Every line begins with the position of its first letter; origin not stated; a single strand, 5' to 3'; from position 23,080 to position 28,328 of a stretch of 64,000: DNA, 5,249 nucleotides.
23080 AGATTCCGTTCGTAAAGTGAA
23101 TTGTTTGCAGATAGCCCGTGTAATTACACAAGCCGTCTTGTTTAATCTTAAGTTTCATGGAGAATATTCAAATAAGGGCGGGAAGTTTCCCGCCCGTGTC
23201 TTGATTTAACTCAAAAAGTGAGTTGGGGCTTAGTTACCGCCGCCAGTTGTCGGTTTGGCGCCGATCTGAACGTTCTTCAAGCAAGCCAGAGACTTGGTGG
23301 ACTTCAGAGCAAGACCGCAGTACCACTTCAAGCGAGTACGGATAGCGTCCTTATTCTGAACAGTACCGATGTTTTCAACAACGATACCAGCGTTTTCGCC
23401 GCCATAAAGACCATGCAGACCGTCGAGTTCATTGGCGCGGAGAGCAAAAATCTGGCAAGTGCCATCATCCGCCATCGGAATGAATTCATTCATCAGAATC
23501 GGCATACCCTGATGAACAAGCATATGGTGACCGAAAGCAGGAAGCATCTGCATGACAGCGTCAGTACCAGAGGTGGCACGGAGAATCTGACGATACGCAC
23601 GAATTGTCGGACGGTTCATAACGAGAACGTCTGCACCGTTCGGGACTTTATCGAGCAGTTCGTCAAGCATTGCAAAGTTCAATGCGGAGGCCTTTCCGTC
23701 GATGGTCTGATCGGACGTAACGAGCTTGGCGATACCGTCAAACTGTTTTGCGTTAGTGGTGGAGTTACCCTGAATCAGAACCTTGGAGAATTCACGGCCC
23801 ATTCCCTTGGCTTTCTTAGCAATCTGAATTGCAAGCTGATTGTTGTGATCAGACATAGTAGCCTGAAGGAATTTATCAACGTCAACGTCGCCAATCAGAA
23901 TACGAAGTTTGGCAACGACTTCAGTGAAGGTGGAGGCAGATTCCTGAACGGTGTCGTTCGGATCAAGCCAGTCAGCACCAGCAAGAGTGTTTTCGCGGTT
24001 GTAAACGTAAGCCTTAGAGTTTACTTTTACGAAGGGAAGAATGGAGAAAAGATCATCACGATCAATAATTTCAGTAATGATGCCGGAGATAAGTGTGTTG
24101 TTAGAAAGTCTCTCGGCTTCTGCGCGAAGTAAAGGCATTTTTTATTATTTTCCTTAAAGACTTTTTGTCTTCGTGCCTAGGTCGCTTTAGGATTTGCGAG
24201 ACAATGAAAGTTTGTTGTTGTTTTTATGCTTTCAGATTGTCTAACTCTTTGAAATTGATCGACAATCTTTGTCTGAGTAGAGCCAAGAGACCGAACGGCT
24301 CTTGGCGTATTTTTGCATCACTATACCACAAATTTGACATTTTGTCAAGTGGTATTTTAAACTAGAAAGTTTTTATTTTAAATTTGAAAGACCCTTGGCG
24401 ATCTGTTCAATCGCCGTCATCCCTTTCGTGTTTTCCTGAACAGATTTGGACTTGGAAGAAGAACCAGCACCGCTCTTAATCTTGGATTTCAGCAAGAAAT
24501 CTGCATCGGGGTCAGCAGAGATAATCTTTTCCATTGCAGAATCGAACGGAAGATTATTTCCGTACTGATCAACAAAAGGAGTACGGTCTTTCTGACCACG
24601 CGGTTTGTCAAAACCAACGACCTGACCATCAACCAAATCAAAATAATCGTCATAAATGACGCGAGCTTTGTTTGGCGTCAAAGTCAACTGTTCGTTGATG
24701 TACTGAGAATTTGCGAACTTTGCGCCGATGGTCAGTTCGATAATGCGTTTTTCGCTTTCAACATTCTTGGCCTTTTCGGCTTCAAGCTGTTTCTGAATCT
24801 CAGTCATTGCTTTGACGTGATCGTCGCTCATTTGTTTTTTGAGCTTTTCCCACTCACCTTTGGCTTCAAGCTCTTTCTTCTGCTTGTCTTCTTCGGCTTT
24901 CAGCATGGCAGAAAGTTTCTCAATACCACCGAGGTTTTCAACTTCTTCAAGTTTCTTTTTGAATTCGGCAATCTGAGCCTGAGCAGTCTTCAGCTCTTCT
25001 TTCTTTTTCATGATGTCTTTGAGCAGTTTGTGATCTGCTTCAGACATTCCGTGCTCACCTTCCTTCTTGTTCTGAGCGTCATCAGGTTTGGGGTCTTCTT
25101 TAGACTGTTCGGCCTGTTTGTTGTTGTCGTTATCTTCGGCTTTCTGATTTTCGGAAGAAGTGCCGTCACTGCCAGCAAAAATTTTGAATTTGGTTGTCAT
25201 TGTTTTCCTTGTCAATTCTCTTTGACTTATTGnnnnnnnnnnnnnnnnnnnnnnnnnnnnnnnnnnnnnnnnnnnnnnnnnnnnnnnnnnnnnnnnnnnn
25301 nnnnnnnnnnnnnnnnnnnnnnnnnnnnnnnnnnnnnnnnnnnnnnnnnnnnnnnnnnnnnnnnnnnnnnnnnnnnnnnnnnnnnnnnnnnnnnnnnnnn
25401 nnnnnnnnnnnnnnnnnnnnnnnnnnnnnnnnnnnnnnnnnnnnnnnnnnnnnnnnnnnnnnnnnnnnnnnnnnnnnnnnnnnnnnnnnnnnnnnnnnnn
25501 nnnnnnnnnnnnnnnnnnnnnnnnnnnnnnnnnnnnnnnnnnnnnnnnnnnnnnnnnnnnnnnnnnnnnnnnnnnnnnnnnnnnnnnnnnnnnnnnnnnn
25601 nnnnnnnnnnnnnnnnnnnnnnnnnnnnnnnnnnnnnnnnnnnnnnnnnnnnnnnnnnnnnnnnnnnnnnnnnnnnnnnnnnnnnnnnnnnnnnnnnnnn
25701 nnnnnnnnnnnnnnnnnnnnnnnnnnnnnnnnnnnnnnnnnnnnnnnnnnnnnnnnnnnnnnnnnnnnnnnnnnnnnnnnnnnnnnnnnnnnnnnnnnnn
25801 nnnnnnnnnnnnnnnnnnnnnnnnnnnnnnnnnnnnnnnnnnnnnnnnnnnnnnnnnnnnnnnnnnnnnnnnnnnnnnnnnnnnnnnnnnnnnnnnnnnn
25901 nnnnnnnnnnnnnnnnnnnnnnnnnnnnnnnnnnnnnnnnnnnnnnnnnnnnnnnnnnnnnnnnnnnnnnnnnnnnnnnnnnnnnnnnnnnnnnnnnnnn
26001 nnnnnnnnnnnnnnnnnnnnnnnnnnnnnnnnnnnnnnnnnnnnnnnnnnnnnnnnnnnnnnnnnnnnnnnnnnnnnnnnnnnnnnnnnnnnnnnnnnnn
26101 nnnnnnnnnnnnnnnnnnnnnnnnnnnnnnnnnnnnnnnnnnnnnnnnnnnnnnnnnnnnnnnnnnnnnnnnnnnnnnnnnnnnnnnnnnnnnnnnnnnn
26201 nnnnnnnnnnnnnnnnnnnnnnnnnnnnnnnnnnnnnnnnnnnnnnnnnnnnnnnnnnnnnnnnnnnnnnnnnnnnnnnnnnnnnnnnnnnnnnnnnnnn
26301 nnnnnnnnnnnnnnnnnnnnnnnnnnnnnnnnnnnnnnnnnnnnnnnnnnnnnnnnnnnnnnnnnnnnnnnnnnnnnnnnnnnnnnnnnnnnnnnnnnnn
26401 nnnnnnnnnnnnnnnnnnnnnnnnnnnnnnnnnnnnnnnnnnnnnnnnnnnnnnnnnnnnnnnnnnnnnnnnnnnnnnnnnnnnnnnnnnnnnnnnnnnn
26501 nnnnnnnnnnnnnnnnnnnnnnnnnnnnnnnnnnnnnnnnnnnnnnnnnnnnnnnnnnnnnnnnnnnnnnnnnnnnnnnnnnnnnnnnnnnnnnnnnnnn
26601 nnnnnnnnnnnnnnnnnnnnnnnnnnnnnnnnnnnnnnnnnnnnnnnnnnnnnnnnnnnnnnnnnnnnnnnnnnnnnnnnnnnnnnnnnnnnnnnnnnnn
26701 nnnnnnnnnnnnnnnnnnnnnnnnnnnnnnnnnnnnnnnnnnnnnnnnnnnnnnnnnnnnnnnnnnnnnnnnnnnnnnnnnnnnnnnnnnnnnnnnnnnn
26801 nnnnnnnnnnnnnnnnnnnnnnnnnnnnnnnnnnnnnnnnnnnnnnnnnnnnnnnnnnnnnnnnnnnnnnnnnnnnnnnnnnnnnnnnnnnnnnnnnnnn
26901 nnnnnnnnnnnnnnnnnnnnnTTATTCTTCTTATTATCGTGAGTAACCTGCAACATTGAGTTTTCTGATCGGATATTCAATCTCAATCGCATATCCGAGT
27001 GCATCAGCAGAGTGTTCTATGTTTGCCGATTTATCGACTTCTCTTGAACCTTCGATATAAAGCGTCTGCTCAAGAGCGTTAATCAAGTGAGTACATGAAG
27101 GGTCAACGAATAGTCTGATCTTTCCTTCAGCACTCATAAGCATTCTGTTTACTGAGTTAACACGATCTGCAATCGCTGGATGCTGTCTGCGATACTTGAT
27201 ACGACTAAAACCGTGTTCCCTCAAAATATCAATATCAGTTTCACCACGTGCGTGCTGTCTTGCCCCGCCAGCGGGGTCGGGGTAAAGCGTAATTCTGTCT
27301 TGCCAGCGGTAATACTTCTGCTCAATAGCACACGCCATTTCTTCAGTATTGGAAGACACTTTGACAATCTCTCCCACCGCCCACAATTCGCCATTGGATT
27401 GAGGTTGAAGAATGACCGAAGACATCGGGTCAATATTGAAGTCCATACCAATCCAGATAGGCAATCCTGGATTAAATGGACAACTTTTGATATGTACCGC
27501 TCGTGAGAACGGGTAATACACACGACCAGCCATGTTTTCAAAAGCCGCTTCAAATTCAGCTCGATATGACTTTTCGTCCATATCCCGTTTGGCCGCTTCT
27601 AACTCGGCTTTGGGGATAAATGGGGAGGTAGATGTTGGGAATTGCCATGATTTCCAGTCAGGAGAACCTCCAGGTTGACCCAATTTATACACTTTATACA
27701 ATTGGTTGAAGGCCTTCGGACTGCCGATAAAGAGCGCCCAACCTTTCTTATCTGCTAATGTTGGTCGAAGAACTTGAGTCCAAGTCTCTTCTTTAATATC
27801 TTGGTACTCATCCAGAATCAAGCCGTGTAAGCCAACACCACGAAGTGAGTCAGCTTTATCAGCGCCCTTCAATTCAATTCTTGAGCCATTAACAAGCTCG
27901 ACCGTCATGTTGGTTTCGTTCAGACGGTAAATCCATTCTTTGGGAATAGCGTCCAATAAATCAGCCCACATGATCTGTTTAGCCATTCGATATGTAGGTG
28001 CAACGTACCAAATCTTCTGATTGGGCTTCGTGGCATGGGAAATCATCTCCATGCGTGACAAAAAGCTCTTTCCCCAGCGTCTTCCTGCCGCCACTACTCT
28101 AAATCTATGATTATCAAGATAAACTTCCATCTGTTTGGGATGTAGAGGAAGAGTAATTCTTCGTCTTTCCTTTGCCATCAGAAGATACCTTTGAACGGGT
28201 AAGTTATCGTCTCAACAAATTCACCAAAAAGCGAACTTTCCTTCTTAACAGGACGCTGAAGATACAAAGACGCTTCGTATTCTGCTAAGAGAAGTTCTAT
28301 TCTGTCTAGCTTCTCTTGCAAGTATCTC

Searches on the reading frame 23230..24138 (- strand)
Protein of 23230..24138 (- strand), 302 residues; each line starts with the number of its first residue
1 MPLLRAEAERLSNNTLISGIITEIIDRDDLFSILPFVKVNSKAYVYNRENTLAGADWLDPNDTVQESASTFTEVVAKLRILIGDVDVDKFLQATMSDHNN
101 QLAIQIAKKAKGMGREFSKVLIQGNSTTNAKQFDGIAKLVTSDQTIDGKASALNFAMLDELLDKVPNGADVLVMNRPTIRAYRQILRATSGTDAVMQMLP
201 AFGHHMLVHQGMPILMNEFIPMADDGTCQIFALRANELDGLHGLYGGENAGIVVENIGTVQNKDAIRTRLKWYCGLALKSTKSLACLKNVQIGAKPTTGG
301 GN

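Call 25: search_protein_families(library=pfam, max_evalue=0.001, proteins=[window:23230-24138:-])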
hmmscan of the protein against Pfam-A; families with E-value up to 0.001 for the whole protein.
window:23230-24138:- (302 aa): 3 families
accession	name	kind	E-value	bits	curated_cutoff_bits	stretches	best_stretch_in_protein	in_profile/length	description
PF20911.3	GP7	-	4.5e-07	29.5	27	1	55-137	45-127/313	Major capsid protein GP7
PF19307.5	SrpI-like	-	4.7e-07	29.5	22.8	1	129-293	89-253/254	Type 2A encapsulin shell protein SrpI-like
PF17236.8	SU10_MCP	-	7.5e-07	29.4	24.1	1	84-188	86-201/292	SU10 major capsid protein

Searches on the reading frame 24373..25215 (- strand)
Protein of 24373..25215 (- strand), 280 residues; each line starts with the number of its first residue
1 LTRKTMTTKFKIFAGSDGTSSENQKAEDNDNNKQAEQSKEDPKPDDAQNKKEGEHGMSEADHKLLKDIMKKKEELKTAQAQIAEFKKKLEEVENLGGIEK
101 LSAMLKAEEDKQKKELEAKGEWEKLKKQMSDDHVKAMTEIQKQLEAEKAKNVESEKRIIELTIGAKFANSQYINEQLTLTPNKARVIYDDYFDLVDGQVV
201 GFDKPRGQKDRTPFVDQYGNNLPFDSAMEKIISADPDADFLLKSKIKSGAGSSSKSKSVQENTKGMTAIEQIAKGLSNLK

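Call 25: search_protein_families(library=pfam, max_evalue=0.001, proteins=[window:24373-25215:-])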
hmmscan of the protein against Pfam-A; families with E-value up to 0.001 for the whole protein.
window:24373-25215:- (280 aa): 1 family
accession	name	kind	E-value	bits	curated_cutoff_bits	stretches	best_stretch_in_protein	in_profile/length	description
PF20356.3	DUF6651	-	5.1e-10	40.4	27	1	148-255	3-107/113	Family of unknown function (DUF6651)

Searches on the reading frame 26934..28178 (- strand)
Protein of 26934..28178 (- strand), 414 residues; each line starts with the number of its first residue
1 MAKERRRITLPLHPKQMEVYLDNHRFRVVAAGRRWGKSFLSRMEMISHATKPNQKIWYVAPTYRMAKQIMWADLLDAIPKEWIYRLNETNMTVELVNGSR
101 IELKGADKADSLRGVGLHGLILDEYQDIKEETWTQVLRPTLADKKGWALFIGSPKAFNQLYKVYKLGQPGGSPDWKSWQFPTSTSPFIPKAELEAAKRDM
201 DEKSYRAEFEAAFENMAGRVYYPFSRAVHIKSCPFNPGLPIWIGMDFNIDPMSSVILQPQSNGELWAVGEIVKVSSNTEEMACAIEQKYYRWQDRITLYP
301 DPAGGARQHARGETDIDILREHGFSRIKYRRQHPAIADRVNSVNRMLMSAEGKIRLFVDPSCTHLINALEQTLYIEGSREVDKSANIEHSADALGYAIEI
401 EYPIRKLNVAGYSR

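Call 25: search_protein_families(library=pfam, max_evalue=0.001, proteins=[window:26934-28178:-])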
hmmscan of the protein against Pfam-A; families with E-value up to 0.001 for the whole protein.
window:26934-28178:- (414 aa): 3 families
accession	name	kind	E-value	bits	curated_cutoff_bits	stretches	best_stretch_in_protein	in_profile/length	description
PF03237.21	Terminase_6N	-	7.4e-11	42.6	22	1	31-165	4-147/215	Terminase large subunit, T4likevirus-type, N-terminal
PF17289.8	Terminase_6C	-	1.1e-10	42.2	22.6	1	243-398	1-152/155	Terminase RNaseH-like domain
PF04466.19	Terminase_3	-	0.00072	19.6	23.2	0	23-150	1-132/201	Phage terminase large subunit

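Call 26: find_related_loci(query=window:26934-28178:-, collection=genome_contigs, flank=3000)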
Query window:26934-28178:- (414 aa) in genome_contigs; peptide patterns used: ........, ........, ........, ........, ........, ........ (x = any residue, [..] = any of these).
63 stretches matched a pattern; 13 encode a relative of the query (tblastn E <= 1e-3); 13 distinct loci.
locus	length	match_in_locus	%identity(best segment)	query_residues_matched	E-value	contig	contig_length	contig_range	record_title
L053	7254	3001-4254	65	6-413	0e+0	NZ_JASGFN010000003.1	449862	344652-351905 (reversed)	MAG: Paraburkholderia sp. isolate 1H005 JMF-2111-06-0001.hyb.bin.5_2, whole genome shotgun sequence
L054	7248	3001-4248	66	9-414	0e+0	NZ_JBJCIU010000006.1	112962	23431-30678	Massilia sp. TN1-12 TN-12_6, whole genome shotgun sequence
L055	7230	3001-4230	64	7-413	0e+0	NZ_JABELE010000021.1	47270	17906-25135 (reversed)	Acinetobacter geminorum strain J00019 NODE_21_length_47270_cov_72.142585, whole genome shotgun sequence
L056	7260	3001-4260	57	7-413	2e-161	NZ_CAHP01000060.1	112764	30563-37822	Magnetospirillum molischianum DSM 120, whole genome shotgun sequence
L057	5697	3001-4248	55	9-413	1e-161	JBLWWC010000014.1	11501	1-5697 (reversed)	MAG: Qipengyuania sp. isolate EA13-13 A13maxbin.034RE.5K@14, whole genome shotgun sequence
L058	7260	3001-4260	55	5-413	2e-157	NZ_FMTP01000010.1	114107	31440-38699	Ancylobacter rudongensis strain CGMCC 1.1761, whole genome shotgun sequence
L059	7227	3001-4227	67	10-414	0e+0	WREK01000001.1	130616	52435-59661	MAG: Betaproteobacteria bacterium isolate Lab288P3bin88 Ga0123353_10000052, whole genome shotgun sequence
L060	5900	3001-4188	40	8-404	2e-94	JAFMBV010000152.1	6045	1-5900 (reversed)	MAG: Bacteriovoracaceae bacterium isolate CPBay_Spr15L08_3 NODE_8034_length_6045_cov_5.230551, whole genome shotgun sequ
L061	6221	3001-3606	57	212-413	8e-77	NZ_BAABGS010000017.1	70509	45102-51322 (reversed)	Chelativorans composti strain JCM 17863 sequence17, whole genome shotgun sequence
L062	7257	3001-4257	55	10-413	2e-150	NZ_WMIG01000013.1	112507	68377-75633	Paracoccus litorisediminis strain NBRC 112902 Scaffold13, whole genome shotgun sequence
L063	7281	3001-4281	31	5-405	3e-42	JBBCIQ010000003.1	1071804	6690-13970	MAG: Bryobacteraceae bacterium isolate MAG_CPA_02 P10A_000000096918, whole genome shotgun sequence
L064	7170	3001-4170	28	14-404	2e-34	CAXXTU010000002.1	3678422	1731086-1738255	MAG: Candidatus Cloacimonadales bacterium isolate 26149a37-5947-436b-81b8-cd4381a243f8 genome assembly, contig: contig_2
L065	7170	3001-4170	29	14-404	6e-33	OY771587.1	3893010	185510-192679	MAG: Candidatus Cloacimonadales bacterium isolate 1252d336-4e06-4a70-9fd9-88bc0735b540 genome assembly, chromosome: 1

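Call 27: search_dna_similar(query=window:26934-28178:-, collection=phages, mode=protein, max_rows=15)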
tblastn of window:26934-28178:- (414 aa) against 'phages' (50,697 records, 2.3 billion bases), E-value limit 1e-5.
Records with a match: 2148; places in all: 2153; records where one place covers at least 80% of the query: 1463.
Best place of each record, by identity: 60-80% 4; <60% 2144.
By first word of the organism name: Salmonella 640; Vibrio 465; Escherichia 393; Klebsiella 140; Mycobacterium 72; Pseudomonas 46; Gordonia 46; Microbacterium 38; Pelagibacter 29; Bacteriophage 17; and 69 more.
By host as written in the record: - 443; Escherichia coli 187; Salmonella enterica 77; Salmonella enterica subsp. enterica serovar Enteritidis 75; Salmonella enterica subsp. enterica serovar Typhimurium 66; Salmonella sp. 61; Salmonella enterica subsp. enterica serovar Enteritidis PT1 59; Mycobacterium smegmatis mc2 155 44; and 428 more.
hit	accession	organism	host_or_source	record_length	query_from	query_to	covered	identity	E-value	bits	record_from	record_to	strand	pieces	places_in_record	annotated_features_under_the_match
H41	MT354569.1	Pseudomonas phage phiK7B1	Pseudomonas syringae pv. actinidiae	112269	8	413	98%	60.0%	1e-172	540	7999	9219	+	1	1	large terminase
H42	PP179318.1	Pseudomonas phage Nican01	Pseudomonas syringae CC0094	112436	12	413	97%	60.5%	4e-173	542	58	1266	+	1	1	large terminase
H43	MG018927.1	Pseudomonas phage nickie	Pseudomonas syringae pv. avii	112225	12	413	97%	60.5%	1e-171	538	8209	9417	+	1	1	large terminase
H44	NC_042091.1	Pseudomonas phage nickie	Pseudomonas syringae pv. avii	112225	12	413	97%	60.5%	1e-171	538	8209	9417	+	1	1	terminase large subunit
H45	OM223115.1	Pseudomonas phage hairong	Pseudomonas syringae pv. actinidiae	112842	12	413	97%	60.5%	2e-170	535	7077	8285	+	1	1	large terminase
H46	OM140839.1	Pseudomonas phage ZY21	Pseudomonas syringae pv. actinidiae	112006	8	413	98%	59.7%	3e-172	540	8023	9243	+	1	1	large terminase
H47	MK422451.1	Klebsiella phage ST13-OXA48phi12.3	Klebsiella pneumoniae ST13-OXA48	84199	12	414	97%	58.5%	3e-164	516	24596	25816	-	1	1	terminase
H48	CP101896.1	Klebsiella phage GArcari-2022b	Klebsiella pneumoniae strain 4011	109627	12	414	97%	58.5%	3e-164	516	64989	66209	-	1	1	record has no annotation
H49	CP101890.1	Klebsiella phage GArcari-2022a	Klebsiella pneumoniae strain 9362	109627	12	414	97%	58.5%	3e-164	516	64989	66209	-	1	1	record has no annotation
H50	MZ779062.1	Klebsiella phage pJN2-26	horse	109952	12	414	97%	58.5%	3e-164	516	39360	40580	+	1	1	putative terminase large subunit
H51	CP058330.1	Klebsiella phage vB_Kpn_1825-KPC53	Klebsiella pneumoniae subsp. pneumoniae ...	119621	12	414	97%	58.5%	3e-164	516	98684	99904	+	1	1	record has no annotation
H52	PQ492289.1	Klebsiella phage vB_KpnS_p4727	Klebsiella pneumoniae 4727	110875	12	414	97%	58.5%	4e-164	516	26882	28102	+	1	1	record has no annotation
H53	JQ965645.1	Salmonella phage SSU5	Salmonella enterica subsp. enterica ...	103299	12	414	97%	57.7%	4e-163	513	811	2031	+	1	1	putative terminase large subunit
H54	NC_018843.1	Salmonella phage SSU5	Salmonella enterica subsp. enterica ...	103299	12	414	97%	57.7%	4e-163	513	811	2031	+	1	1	terminase large subunit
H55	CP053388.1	Escherichia phage CMS-2020a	Escherichia coli strain SCU-107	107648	12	414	97%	57.5%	1e-162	511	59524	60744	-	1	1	record has no annotation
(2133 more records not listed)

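Call 37: search_dna_similar(query=window:26934-28178:-, collection=plasmids, mode=protein, max_rows=15)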
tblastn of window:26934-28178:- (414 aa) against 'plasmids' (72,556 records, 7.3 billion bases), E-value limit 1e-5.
Records with a match: 1040; places in all: 1056; records where one place covers at least 80% of the query: 991.
Best place of each record, by identity: 60-80% 146; <60% 894.
By first word of the organism name: Klebsiella 345; Escherichia 208; Acinetobacter 202; Enterobacter 93; Yersinia 62; Salmonella 50; Citrobacter 25; Aeromonas 11; Cronobacter 10; Shigella 7; and 21 more.
By predicted mobility (MOB-suite, as given by PLSDB): non-mobilizable 877; mobilizable 143; conjugative 20.
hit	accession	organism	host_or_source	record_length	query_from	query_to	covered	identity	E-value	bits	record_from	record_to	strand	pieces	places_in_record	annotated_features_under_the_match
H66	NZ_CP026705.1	Acinetobacter baumannii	-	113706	10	413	98%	67.1%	0e+0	587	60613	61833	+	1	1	terminase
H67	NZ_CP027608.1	Acinetobacter baumannii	-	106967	10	413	98%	67.1%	0e+0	587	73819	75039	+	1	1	terminase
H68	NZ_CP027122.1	Acinetobacter baumannii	-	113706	10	413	98%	67.1%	0e+0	587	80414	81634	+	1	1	terminase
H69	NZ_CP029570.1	Acinetobacter baumannii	Homo sapiens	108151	10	413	98%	67.1%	0e+0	587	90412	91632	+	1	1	terminase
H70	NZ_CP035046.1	Acinetobacter baumannii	Homo sapiens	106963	10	413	98%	67.1%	0e+0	587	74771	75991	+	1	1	terminase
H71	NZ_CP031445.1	Acinetobacter baumannii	Homo sapiens,right leg muscle, right ...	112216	10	413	98%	67.1%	0e+0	587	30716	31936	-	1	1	terminase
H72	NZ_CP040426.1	Acinetobacter baumannii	Homo sapiens,whole organism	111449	10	413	98%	67.1%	0e+0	587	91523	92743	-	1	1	terminase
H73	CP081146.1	Acinetobacter baumannii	Homo sapiens,respiratory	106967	10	413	98%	67.1%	0e+0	587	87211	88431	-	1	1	terminase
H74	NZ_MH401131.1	Acinetobacter baumannii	-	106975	10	413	98%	67.1%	0e+0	587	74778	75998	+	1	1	terminase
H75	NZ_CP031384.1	Acinetobacter baumannii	Homo sapiens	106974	10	413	98%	67.1%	0e+0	587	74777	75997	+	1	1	terminase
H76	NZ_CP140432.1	Acinetobacter baumannii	Homo sapiens,Wound/Abscess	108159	10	413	98%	67.1%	0e+0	587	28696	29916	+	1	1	terminase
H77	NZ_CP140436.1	Acinetobacter baumannii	Homo sapiens,urine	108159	10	413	98%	67.1%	0e+0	587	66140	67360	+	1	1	terminase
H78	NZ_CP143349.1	Acinetobacter baumannii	-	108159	10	413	98%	67.1%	0e+0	587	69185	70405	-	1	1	terminase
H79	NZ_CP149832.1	Acinetobacter baumannii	-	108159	10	413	98%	67.1%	0e+0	587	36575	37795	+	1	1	terminase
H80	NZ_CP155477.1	Acinetobacter baumannii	Homo sapiens,skin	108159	10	413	98%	67.1%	0e+0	587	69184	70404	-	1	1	terminase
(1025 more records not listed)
